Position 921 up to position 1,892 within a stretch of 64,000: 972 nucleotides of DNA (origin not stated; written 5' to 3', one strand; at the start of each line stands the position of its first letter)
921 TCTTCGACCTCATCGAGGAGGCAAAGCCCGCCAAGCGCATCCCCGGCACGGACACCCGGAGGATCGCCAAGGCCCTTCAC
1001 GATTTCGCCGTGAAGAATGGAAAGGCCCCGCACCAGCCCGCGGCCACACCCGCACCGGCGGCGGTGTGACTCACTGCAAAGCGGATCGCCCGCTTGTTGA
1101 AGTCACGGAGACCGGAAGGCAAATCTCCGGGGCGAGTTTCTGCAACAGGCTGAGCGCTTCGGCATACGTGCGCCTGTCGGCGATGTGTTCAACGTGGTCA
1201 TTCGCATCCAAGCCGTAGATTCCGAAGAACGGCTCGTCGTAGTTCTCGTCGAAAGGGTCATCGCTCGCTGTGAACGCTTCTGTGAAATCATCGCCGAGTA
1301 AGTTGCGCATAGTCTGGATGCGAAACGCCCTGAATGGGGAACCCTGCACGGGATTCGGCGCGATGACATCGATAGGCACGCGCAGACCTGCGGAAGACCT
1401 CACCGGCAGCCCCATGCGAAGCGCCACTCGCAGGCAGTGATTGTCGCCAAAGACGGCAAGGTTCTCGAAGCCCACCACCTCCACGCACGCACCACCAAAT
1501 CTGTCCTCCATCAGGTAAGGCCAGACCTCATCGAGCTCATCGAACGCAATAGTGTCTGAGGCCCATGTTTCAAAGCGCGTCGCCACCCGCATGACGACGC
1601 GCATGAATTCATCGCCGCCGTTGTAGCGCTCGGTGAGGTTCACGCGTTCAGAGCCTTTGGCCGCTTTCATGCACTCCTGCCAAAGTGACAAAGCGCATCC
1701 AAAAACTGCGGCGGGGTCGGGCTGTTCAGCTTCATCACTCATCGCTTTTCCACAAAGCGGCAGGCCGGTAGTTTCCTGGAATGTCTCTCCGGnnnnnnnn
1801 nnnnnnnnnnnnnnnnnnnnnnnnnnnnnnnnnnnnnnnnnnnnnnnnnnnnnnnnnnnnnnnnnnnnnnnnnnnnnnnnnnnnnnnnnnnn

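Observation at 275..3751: Tightly packed NERD / acidic unknown / HNH / DUF3427-like / AbrB-PIN island: candidate composite defence locus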

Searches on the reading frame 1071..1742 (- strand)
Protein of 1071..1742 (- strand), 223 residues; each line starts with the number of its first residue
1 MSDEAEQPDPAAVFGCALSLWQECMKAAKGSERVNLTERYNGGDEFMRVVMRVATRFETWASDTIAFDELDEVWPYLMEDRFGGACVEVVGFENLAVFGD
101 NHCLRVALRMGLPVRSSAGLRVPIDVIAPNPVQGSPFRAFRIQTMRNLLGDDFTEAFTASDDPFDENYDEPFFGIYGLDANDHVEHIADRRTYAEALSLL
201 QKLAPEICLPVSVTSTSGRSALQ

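Call 3: search_protein_families(library=pfam, proteins=[window:1071-1742:-], max_evalue=0.1)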
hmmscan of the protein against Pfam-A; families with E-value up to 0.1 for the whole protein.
window:1071-1742:- (223 aa): 0 families

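Call 4: search_protein_families(library=padloc, proteins=[window:1071-1742:-], max_evalue=0.1)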
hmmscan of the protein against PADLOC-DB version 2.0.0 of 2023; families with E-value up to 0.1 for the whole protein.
window:1071-1742:- (223 aa): 0 families

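Call 5: search_protein_families(library=ncbifam, proteins=[window:1071-1742:-], max_evalue=0.1)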
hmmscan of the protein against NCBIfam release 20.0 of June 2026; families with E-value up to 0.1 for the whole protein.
window:1071-1742:- (223 aa): 1 family
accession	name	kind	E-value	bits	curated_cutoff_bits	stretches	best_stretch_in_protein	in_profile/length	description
NF047975.1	blaPYX_B1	exception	0.011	15.1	473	1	51-117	83-147/245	PYX family subclass B1 metallo-beta-lactamase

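Call 8: search_protein_families(library=phrogs, proteins=[window:1071-1742:-], max_evalue=0.01)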
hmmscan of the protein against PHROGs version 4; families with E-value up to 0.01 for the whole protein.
window:1071-1742:- (223 aa): 0 families

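Call 9: find_encoding_contigs(protein=window:1071-1742:-, flank=10000, max_places=10)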
Protein window:1071-1742:- (223 aa): no gene with exactly this product is on record in the collection.

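Call 10: find_homologous_proteins(query=window:1071-1742:-, max_evalue=0.001)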
Query window:1071-1742:- (223 aa): 334 proteins with E <= 0.001 among 3331 candidates; the best 120 are listed.
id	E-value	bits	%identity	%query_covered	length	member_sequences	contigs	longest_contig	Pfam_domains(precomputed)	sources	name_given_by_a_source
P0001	1.3e-129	448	100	89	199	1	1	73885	-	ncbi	-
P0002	5.9e-95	335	70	96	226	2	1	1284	-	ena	-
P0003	2.7e-94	333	66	96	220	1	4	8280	-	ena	-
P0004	2.2e-93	330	69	94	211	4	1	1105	-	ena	-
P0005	2.8e-93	329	68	96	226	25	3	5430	-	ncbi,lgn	-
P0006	8.7e-91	321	67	96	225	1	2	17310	-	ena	-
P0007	1.2e-89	317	66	96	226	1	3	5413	-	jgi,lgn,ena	-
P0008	1.8e-89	317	68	94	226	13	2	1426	-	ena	-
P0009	2.7e-89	316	65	97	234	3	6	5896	-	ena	-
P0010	1.1e-87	311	64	99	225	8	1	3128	-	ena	-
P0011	1.1e-87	311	65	99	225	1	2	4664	-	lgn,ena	-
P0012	4.5e-87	309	64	100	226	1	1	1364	-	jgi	jgi:hypothetical protein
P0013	4.6e-87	309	62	99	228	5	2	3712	-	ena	-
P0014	3.0e-86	306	67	92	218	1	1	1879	-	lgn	-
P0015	4.6e-86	306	63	97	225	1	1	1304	-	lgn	-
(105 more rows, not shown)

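Call 11: find_encoding_contigs(protein=P0001, flank=10000, max_places=3)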
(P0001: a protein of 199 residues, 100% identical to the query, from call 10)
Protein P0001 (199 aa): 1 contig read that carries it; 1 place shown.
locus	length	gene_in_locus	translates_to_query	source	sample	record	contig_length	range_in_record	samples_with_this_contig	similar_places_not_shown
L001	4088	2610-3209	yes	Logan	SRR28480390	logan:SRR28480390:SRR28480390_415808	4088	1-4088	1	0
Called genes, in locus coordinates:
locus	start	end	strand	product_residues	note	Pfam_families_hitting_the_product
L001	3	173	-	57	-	?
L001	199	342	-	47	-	-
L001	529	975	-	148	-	PF01850:PIN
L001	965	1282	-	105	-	-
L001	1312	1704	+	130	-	PF11907:DUF3427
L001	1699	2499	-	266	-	PF13391:HNH_2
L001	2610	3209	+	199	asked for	-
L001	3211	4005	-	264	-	PF08378:NERD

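Call 13: find_related_loci(query=A1, collection=genome_contigs, flank=6000)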
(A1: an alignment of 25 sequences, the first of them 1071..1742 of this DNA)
Query A1 (223 aa) in genome_contigs; peptide patterns used: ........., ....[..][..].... (x = any residue, [..] = any of these).
84 stretches matched a pattern; 52 encode a relative of the query (tblastn E <= 1e-3); 52 distinct loci.
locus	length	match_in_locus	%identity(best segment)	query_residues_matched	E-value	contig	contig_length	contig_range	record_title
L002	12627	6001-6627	70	1-209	8e-99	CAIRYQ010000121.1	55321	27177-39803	MAG: uncultured Spartobacteria bacterium isolate Umea3_bin-0475 genome assembly, contig: bin-0475:121/129, whole genome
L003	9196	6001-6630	67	1-210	8e-92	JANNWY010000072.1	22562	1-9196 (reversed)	MAG: Chthoniobacteraceae bacterium isolate VAR_34_metabat_297 VAR_34_k141_245753, whole genome shotgun sequence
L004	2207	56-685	68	1-210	3e-88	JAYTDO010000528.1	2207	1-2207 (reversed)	MAG: Chthoniobacteraceae bacterium isolate GFS_1749 GFS_1749_527, whole genome shotgun sequence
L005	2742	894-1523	64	1-210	2e-81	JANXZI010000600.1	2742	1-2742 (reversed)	MAG: Spartobacteria bacterium isolate GL140_4_metabat_3 GL140_4_k141_3065174, whole genome shotgun sequence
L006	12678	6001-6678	57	1-222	4e-80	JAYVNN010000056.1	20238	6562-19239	MAG: Chthoniobacter sp. isolate GL65_DN_metabat_42_sub GL65_DN_metabat_42_sub_55, whole genome shotgun sequence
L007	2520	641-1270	57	1-210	1e-81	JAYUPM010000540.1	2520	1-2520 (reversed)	MAG: Spartobacteria bacterium isolate GL109_DN_concoct_119 GL109_DN_concoct_119_539, whole genome shotgun sequence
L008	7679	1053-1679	54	1-210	1e-75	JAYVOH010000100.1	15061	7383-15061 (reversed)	MAG: Verrucomicrobiota bacterium isolate GL68_DN_metabinner_6 GL68_DN_metabinner_6_99, whole genome shotgun sequence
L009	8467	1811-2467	53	1-219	8e-76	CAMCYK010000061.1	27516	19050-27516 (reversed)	MAG: Akkermansia muciniphila isolate MiE-16apr19-166 genome assembly, contig: MiE-16apr19-C2956, whole genome shotgun se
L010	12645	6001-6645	54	1-215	1e-75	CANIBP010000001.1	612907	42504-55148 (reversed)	MAG: Verrucomicrobiaceae bacterium isolate RE-9nov16-393 genome assembly, contig: RE-9nov16-C4, whole genome shotgun seq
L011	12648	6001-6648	56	1-212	2e-74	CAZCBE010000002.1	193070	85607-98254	MAG TPA_asm: uncultured Klebsiella sp. isolate SRP292972_co3_125 genome assembly, contig: NODE_97_length_193070_cov_21.2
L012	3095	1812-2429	55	5-210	4e-75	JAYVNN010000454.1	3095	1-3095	MAG: Chthoniobacter sp. isolate GL65_DN_metabat_42_sub GL65_DN_metabat_42_sub_453, whole genome shotgun sequence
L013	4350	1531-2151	54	6-212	6e-74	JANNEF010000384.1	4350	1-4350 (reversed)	MAG: Verrucomicrobiota bacterium isolate OTE_75_metabat_426 OTE_75_k141_1128917, whole genome shotgun sequence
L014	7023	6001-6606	55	9-210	4e-73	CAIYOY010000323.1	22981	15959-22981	MAG: uncultured Verrucomicrobiales bacterium isolate Umea3_bin-0111 genome assembly, contig: bin-0111:323/427, whole gen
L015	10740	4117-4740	56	4-211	3e-71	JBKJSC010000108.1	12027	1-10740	MAG: Limisphaerales bacterium isolate ant_bin.560 k117_1508793, whole genome shotgun sequence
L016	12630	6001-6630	54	9-217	2e-70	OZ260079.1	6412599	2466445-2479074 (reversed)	MAG: Phragmitibacter sp. isolate NI281-mx-bin07 genome assembly, chromosome: 1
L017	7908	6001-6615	54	1-207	2e-69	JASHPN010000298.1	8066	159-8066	MAG: Verrucomicrobiia bacterium isolate JOPF050 JOPF_AWAY_contig_1080531, whole genome shotgun sequence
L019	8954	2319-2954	50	9-220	1e-68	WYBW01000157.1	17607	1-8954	MAG: Verrucomicrobiia bacterium isolate VER1 k127_614562, whole genome shotgun sequence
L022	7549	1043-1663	53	6-212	2e-68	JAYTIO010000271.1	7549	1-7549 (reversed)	MAG: Pedosphaera sp. isolate GFS_2771 GFS_2771_270, whole genome shotgun sequence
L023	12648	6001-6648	51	1-212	3e-68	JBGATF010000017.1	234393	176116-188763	MAG: Limisphaerales bacterium isolate MAG_AAO_H10.62 AAOH10-62_opera_contig_256, whole genome shotgun sequence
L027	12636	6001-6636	50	1-212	7e-66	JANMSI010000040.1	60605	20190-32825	MAG: Akkermansiaceae bacterium isolate SOY_29_metabat_46 SOY_29_k141_3115660, whole genome shotgun sequence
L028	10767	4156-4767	50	7-210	6e-65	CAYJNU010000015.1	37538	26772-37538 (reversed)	MAG TPA_asm: uncultured Verrucomicrobiota bacterium isolate ERP124720_co1_187 genome assembly, contig: NODE_1519_length_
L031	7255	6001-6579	53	18-210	2e-63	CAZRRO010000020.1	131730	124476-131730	MAG TPA_asm: uncultured Verrucomicrobiota bacterium isolate SRP302895_co1_249 genome assembly, contig: NODE_278_length_1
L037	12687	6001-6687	50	5-217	4e-63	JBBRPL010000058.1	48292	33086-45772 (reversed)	MAG: Chthoniobacterales bacterium isolate La1_metabat2.436 LA1C_B2.436_k141_2469629L_48292_cov_13.9954, whole genome sho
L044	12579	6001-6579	51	18-210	1e-59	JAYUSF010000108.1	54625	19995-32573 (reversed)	MAG: Verrucomicrobiota bacterium isolate GL117_UP_concoct_13 GL117_UP_concoct_13_107, whole genome shotgun sequence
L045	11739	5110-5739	48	6-215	2e-57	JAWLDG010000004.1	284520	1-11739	MAG: Luteolibacter sp. isolate 15dZY3.bin.98 NODE_63_length_284520_cov_25.791911, whole genome shotgun sequence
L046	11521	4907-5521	44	6-214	4e-56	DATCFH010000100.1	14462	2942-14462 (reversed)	MAG TPA_asm: Verrucomicrobiia bacterium isolate SMAG_U7775 k141_432776, whole genome shotgun sequence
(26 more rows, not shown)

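Call 18: search_protein_families(library=pfam, proteins=[L014:5025-5873:-, L023:5056-5907:-, L027:5004-5879:-, L031:4980-5864:-, L017:3667-5661:-, L017:6666-7625:+, L045:2031-2945:+, L045:2942-5041:+, L022:1865-2263:+, L044:1617-3653:+], max_evalue=0.01)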
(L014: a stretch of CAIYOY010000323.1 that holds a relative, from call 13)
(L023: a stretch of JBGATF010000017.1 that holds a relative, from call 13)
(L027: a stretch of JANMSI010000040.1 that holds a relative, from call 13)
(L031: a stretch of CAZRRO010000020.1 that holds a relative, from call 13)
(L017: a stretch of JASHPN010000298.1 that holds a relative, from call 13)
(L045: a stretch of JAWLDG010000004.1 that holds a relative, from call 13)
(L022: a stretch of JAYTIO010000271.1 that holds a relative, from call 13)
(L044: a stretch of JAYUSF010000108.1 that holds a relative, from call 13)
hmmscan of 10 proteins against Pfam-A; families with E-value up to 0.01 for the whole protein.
L014:5025-5873:- (282 aa): 1 family
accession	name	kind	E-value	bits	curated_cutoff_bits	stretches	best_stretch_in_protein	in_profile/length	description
PF13020.12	NOV_C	-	3.1e-20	72.5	22.1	1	164-261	1-90/91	Protein NO VEIN, C-terminal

L023:5056-5907:- (283 aa): 1 family
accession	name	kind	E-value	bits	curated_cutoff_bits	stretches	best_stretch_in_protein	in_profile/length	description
PF13020.12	NOV_C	-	6.7e-21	74.6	22.1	1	165-262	1-90/91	Protein NO VEIN, C-terminal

L027:5004-5879:- (291 aa): 1 family
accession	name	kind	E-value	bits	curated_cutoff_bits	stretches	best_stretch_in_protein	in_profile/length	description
PF13020.12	NOV_C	-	4.3e-19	68.8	22.1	1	173-270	1-90/91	Protein NO VEIN, C-terminal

L031:4980-5864:- (294 aa): 1 family
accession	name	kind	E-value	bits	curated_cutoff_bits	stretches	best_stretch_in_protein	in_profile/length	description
PF13020.12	NOV_C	-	4.9e-21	75.1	22.1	1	176-273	1-90/91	Protein NO VEIN, C-terminal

L017:3667-5661:- (664 aa): 3 families
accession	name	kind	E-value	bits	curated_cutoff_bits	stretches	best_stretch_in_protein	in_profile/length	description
PF09848.15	SLFN-g3_helicase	-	9.4e-75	252.5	24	1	245-635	1-353/354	Schlafen group 3, DNA/RNA helicase domain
PF13604.12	AAA_30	-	0.0037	17.5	27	1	241-351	14-103/191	AAA domain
PF05707.18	Zot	-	0.0093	15.9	20.3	0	247-381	2-122/197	Zonular occludens toxin (Zot)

L017:6666-7625:+ (319 aa): 1 family
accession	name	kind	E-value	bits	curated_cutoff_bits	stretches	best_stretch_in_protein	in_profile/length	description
PF08378.17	NERD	-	2.5e-14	54.2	22.1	1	151-267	1-111/111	Nuclease-related domain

L045:2031-2945:+ (304 aa): 1 family
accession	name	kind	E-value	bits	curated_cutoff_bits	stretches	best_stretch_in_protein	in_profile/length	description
PF13391.12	HNH_2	-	3.4e-09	36.9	21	1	194-248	1-64/66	HNH endonuclease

L045:2942-5041:+ (699 aa): 8 families
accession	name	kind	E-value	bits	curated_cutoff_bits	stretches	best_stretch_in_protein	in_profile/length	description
PF09848.15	SLFN-g3_helicase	-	3.9e-50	171.5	24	1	279-665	1-353/354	Schlafen group 3, DNA/RNA helicase domain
PF13191.12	AAA_16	-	4.6e-05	24.4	32.6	1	273-399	19-152/167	AAA ATPase domain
PF04851.21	ResIII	-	4.6e-05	23.8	22.5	1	273-393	18-139/164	Type III restriction enzyme, res subunit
PF06745.19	ATPase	-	0.00014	21.7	26.6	1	278-333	18-73/231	KaiC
PF00270.35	DEAD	-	0.0003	21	26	1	271-396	9-134/167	DEAD/DEAH box helicase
PF13401.12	AAA_22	-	0.0011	19.7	27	1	278-396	4-97/130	AAA domain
PF13604.12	AAA_30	-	0.0021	18.2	27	1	276-411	15-120/191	AAA domain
PF20720.3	nSTAND3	-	0.0048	17.1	27.2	0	277-309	15-47/155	Novel STAND NTPase 3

L022:1865-2263:+ (132 aa): 1 family
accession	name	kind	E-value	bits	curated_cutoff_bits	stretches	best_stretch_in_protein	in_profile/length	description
PF03852.21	Vsr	-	2.5e-19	69.3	27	1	7-75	2-69/74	DNA mismatch endonuclease Vsr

L044:1617-3653:+ (678 aa): 2 families
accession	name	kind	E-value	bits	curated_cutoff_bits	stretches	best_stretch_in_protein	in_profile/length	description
PF10592.14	AIPR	-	1.2e-90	304.8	25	1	243-556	1-305/308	AIPR protein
PF22879.1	AIPR_N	-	2.9e-39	134.9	28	1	36-186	1-151/151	Abortive infection phage resistance protein N-terminal domain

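Call 21: search_solved_structures(query=A1, max_evalue=10)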
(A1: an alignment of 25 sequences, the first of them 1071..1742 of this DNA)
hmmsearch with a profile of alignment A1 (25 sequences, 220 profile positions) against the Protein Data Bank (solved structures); distinct sequences matched with E-value up to 10: 8.
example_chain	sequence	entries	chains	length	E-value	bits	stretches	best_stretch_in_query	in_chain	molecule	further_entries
4cnx_A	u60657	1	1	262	0.087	15.3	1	153-200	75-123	CARBONIC ANHYDRASE 2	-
5ezt_X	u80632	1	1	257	1.1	11.7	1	151-200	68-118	Carbonic anhydrase 2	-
4cnr_A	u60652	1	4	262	1.1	11.7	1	151-200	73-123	CARBONIC ANHYDRASE 2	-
1v9e_A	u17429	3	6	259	1.1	11.7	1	151-200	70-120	Carbonic anhydrase II | Carbonic anhydrase 2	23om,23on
5a25_A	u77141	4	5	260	1.1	11.7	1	151-200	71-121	CARBONIC ANHYDRASE 2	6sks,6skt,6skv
1v9i_C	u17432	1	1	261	1.1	11.7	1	151-200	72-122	Carbonic anhydrase II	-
4cnv_A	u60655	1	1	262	1.4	11.3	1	153-200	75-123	CARBONIC ANHYDRASE 2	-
4cnw_A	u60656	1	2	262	1.4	11.3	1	153-200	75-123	CARBONIC ANHYDRASE 2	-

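Call 29: predict_structure(alignment_id=A1)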
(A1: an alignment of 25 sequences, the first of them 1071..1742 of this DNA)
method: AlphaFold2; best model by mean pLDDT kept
length: 223 residues; sequences in the alignment: 25
mean_pLDDT: 91.9   pTM: 0.86
mean pLDDT of the five models: 91.9, 89.1, 89.0, 88.8, 87.0
residues with pLDDT >= 90: 188; 70-90: 23; 50-70: 4; < 50: 8
segments of 3 or more residues with pLDDT < 50: 1-4, 220-223
pLDDT, mean of each block of 10 residues (from residue 1): 63 98 94 85 96 97 93 94 97 96 97 91 96 96 96 93 95 97 97 96 95 78 36
secondary structure, 60 per line:
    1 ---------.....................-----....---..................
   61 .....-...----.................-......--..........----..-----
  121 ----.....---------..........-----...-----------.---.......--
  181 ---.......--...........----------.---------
elements in order: H10-30 H36-39 H43-64 H74-90 H92-97 H100-109 E125-129 E139-148 E154-156 E172-178 E184-190 H193-203

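Call 31: fold_search(model_id=the predicted structure, library=pdb)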
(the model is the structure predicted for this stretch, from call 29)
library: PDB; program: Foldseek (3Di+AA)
matches with E <= 10: 513; with E <= 0.001: 0
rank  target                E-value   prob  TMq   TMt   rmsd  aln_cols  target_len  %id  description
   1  2h41                  3.3e-01  0.33  0.14  0.28  11.0        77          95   13  Solution structure of the second type III domain of human Fibronectin: minimized average structure (released 2007-04-10)
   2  4lq8_A                5.0e-01  0.03  0.13  0.11  16.0       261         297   10  Rickettsia rickettsii cell surface antigen 4 (sca4) head domain (residues 21-360) (released 2013-08-28)
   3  3tw5_A                6.3e-01  0.23  0.16  0.11  10.2        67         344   10  Crystal structure of the GP42 transglutaminase from Phytophthora sojae (released 2011-10-12)
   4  7yld_E                6.7e-01  0.08  0.11  0.24  14.0        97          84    8  Two monobodies recognizing the conserved epitopes of SARS-CoV-2 N antigen applicable to the broad COVID-19 diagnosis (released 2024-04-24)
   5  8r1o_D                6.7e-01  0.08  0.15  0.14  15.4       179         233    7  Structure of C. thermophilum RNA exosome core (released 2024-07-17)
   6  5ks8_A                7.9e-01  0.06  0.13  0.08  16.2       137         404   11  Crystal structure of two-subunit pyruvate carboxylase from Methylobacillus flagellatus (released 2016-10-19)
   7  3orr_B                8.4e-01  0.09  0.12  0.08  15.0        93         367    6  Crystal Structure of N5-Carboxyaminoimidazole synthetase from Staphylococcus aureus (released 2011-07-20)
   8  7u9k_B                8.4e-01  0.08  0.12  0.09  15.1       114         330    7  Staphylococcus aureus D-alanine-D-alanine ligase in complex with ATP, D-ala-D-ala, Mg2+ and K+ (released 2023-03-15)
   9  3zxu_A                9.4e-01  0.07  0.15  0.15  12.5       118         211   14  Crystal structure of the Ctf19-Mcm21 kinetochore heterodimer from yeast (released 2012-03-14)
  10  4bg7_A                1.1e+00  0.12  0.14  0.26   6.9        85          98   14  Bacteriophage T5 Homolog of the Eukaryotic Transcription Coactivator PC4 Implicated in Recombination-Dependent DNA Rep (released 2013-09-11)
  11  9mt4_G                1.1e+00  0.12  0.11  0.14   8.1        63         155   10  Connector structure of phage JohannRWettstein (Bas63) (released 2025-11-19)
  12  6cp9_C                1.1e+00  0.11  0.17  0.30  13.8       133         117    8  Contact-dependent growth inhibition toxin - immunity protein complex from Klebsiella pneumoniae 342 (released 2019-03-13)
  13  4y7l_B                1.1e+00  0.06  0.14  0.13  13.0       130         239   11  T6SS protein TssM C-terminal domain (869-1107) from EAEC (released 2015-08-05)
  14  6cp9_E                1.1e+00  0.10  0.17  0.29  13.6       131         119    8  Contact-dependent growth inhibition toxin - immunity protein complex from Klebsiella pneumoniae 342 (released 2019-03-13)
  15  9mt4_H                1.2e+00  0.11  0.11  0.16   8.9        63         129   10  Connector structure of phage JohannRWettstein (Bas63) (released 2025-11-19)
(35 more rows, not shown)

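Call 41: find_related_loci(query=A1, collection=viral_contigs, flank=8000)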
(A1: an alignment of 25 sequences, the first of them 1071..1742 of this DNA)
Query A1 (223 aa) in viral_contigs; peptide patterns used: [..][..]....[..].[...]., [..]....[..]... (x = any residue, [..] = any of these).
98 stretches matched a pattern, but none encodes a relative of the query by tblastn (E <= 1e-3).

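Call 42: fold_search(model_id=the predicted structure, library=viral)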
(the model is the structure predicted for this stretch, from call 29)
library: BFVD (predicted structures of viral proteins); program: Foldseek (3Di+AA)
matches with E <= 10: 701; with E <= 0.001: 0
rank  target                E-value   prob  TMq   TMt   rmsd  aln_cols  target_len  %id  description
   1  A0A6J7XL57            8.8e-03  1.00  0.30  0.61   5.0        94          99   13  Uncharacterized protein [uncultured Caudovirales phage]
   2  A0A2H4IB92            9.8e-02  0.21  0.24  0.15  23.1       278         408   11  Uncharacterized protein [Erwinia phage vB_EamM_Y3]
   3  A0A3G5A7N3            1.2e-01  0.21  0.24  0.15  17.9       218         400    8  Uncharacterized protein [Hyperionvirus sp.]
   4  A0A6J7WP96            1.3e-01  0.41  0.15  0.10  10.5       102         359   10  Uncharacterized protein [uncultured Caudovirales phage]
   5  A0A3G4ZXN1            1.7e-01  0.28  0.20  0.23  18.2       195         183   10  Uncharacterized protein [Faunusvirus sp.]
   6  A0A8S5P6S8            1.9e-01  0.66  0.17  0.36   8.9        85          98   18  Uncharacterized protein [Siphoviridae sp. ct0106]
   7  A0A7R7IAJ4            2.2e-01  0.96  0.22  0.10   3.3        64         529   17  (no name in the UniProt tables at hand)
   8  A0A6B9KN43            2.2e-01  0.11  0.18  0.22  24.6       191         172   12  (no name in the UniProt tables at hand)
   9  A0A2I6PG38            2.2e-01  0.05  0.14  0.09  20.2       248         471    9  (no name in the UniProt tables at hand)
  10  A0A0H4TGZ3            2.3e-01  0.28  0.20  0.29  16.1       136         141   12  Uncharacterized protein [Yersinia phage vB_YenP_ISAO8]
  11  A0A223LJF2            2.5e-01  0.92  0.22  0.56   5.4        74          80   18  Uncharacterized protein [Erwinia phage vB_EamM_RisingSun]
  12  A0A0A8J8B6            2.5e-01  0.60  0.20  0.12  12.3        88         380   24  Uncharacterized protein [Ralstonia phage RSL2]
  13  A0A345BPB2            2.5e-01  0.51  0.24  0.46   6.4       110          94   14  (no name in the UniProt tables at hand)
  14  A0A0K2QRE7            3.1e-01  0.69  0.22  0.12   8.7        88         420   23  Uncharacterized protein [Ralstonia phage RSF1]
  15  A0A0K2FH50            3.5e-01  0.54  0.21  0.16   5.4        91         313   12  Uncharacterized protein [Achromobacter phage phiAxp-2]
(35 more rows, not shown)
